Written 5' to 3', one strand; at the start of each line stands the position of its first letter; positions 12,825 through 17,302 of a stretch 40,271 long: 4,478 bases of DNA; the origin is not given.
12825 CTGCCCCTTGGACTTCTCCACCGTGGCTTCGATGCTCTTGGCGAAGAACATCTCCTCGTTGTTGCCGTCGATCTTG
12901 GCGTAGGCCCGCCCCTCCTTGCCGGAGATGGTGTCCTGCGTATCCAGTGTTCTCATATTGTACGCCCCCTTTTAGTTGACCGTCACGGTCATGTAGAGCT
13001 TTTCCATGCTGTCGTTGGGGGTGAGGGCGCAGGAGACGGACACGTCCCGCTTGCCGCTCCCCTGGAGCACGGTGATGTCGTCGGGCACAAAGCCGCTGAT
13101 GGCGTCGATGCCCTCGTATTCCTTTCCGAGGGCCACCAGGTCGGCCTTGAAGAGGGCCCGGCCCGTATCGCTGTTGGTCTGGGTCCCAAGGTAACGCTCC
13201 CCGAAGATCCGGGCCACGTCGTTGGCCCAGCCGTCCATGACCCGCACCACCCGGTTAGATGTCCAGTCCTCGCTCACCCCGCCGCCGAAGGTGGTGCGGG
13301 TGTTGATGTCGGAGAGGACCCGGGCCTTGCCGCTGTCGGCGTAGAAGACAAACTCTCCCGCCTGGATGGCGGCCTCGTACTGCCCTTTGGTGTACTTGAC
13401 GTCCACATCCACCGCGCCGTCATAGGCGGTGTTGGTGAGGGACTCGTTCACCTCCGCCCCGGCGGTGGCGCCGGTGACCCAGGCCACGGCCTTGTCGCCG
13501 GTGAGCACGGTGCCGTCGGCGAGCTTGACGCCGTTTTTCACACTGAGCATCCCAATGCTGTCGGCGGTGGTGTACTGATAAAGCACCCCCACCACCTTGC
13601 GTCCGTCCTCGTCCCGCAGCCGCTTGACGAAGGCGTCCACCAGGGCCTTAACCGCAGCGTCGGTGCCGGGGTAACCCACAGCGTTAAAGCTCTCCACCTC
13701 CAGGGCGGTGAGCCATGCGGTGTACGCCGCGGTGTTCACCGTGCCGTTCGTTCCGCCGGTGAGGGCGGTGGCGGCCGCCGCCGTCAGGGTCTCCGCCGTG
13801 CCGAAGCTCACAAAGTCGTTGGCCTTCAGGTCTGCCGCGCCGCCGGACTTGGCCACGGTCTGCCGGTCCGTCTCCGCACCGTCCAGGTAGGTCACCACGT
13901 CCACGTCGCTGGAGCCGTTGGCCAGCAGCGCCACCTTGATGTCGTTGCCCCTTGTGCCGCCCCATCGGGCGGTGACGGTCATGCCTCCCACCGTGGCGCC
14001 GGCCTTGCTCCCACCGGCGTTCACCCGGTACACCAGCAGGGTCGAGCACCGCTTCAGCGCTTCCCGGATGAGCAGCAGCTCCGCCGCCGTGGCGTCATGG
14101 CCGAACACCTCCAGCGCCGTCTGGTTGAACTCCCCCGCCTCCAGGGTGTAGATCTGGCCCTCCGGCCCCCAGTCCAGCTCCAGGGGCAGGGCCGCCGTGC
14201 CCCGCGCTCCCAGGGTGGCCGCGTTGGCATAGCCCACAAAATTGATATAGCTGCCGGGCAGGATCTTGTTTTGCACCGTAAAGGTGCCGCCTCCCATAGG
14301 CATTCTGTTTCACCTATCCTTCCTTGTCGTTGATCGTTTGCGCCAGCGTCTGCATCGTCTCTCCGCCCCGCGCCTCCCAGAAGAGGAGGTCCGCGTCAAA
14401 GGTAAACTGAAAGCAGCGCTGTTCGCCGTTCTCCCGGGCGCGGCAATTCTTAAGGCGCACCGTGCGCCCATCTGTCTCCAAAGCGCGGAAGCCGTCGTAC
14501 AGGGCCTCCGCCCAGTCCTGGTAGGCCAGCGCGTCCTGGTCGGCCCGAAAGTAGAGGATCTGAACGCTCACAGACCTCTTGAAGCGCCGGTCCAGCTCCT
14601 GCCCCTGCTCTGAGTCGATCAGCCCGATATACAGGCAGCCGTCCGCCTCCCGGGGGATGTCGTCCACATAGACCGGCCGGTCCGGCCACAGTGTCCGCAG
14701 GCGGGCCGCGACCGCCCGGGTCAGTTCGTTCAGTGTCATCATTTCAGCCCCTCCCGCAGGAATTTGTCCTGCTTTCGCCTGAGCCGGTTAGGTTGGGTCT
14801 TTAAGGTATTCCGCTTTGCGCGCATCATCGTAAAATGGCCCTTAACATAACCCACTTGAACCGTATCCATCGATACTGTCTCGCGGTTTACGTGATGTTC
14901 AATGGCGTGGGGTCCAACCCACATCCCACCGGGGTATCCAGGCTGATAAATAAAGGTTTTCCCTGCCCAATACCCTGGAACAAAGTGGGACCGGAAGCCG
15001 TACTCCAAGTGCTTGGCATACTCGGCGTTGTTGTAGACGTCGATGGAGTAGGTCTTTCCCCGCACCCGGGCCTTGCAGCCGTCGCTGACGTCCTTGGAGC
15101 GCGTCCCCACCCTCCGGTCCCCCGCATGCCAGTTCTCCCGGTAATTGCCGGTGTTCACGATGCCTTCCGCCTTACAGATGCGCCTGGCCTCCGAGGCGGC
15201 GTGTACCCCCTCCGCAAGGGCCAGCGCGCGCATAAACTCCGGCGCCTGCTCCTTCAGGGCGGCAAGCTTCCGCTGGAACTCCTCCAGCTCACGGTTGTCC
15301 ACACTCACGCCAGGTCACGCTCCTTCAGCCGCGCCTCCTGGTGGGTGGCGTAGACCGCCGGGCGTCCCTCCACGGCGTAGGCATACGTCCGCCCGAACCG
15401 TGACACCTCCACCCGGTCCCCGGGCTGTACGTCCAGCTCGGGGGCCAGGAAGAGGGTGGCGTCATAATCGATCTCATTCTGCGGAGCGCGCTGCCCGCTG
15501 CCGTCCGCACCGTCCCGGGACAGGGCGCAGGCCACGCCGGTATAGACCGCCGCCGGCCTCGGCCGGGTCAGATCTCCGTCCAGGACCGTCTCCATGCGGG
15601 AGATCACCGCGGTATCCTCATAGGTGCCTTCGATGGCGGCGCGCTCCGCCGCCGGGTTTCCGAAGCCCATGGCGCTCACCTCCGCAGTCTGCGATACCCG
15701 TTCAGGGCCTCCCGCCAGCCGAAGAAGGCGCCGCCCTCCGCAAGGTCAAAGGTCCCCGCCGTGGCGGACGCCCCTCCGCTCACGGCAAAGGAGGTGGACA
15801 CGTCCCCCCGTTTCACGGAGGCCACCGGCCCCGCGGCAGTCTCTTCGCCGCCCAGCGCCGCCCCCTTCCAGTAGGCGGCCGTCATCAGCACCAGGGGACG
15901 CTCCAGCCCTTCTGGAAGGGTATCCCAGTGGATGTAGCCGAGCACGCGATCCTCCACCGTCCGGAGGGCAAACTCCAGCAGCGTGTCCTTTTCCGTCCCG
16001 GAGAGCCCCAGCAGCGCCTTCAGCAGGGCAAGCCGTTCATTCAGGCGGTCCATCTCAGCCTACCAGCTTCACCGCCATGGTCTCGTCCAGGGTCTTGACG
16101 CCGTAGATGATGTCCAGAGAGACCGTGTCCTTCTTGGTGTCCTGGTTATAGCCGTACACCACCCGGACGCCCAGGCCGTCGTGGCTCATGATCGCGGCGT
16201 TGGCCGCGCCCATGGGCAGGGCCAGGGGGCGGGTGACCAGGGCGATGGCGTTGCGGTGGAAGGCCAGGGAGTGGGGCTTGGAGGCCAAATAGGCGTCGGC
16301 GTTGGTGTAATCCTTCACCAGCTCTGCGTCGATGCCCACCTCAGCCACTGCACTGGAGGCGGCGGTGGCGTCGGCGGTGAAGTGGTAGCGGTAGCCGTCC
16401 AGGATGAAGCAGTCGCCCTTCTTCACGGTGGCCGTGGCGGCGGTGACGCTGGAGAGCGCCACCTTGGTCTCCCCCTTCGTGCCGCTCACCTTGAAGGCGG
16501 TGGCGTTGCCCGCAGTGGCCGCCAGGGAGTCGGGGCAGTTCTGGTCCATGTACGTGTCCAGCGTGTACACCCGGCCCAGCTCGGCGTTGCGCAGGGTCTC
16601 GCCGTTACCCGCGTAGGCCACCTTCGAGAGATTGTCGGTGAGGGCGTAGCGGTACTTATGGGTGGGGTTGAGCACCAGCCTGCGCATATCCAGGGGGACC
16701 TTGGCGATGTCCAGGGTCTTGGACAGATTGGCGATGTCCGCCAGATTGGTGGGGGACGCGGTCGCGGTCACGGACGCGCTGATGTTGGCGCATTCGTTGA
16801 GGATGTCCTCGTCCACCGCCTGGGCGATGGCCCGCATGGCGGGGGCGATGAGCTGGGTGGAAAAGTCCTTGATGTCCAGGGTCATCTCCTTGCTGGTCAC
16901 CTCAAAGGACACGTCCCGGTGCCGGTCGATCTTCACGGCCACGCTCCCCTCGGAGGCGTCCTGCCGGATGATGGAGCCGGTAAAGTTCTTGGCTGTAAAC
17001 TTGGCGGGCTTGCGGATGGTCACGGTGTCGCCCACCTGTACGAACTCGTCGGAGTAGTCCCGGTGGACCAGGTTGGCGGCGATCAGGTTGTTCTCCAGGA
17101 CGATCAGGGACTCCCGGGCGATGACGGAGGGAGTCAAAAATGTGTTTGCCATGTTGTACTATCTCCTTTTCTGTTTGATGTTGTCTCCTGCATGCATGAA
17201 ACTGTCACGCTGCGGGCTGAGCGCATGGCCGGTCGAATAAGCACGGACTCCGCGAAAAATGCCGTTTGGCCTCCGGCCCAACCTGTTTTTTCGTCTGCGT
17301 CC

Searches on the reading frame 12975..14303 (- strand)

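Call 32: search_protein_families(library=phrogs, proteins=[window:12975-14303:-], max_evalue=0.00001)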
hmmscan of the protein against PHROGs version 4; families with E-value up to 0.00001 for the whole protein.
window:12975-14303:- (443 aa): 2 families
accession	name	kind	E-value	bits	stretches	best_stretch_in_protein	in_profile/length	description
phrog_279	-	tail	1.9e-125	420.4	1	3-443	1-483/489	tail sheath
phrog_1480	-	tail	6e-36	125.1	1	191-395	81-283/353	tail sheath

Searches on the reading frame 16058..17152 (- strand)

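Call 32: search_protein_families(library=phrogs, proteins=[window:16058-17152:-], max_evalue=0.00001)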
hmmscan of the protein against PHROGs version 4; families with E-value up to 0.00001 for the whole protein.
window:16058-17152:- (365 aa): 2 families
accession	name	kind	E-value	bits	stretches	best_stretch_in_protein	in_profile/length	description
phrog_283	-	head and packaging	3.9e-78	264.5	1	1-365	1-383/385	major head protein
phrog_267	-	head and packaging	1.7e-21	77.8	1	5-308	39-286/410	major head protein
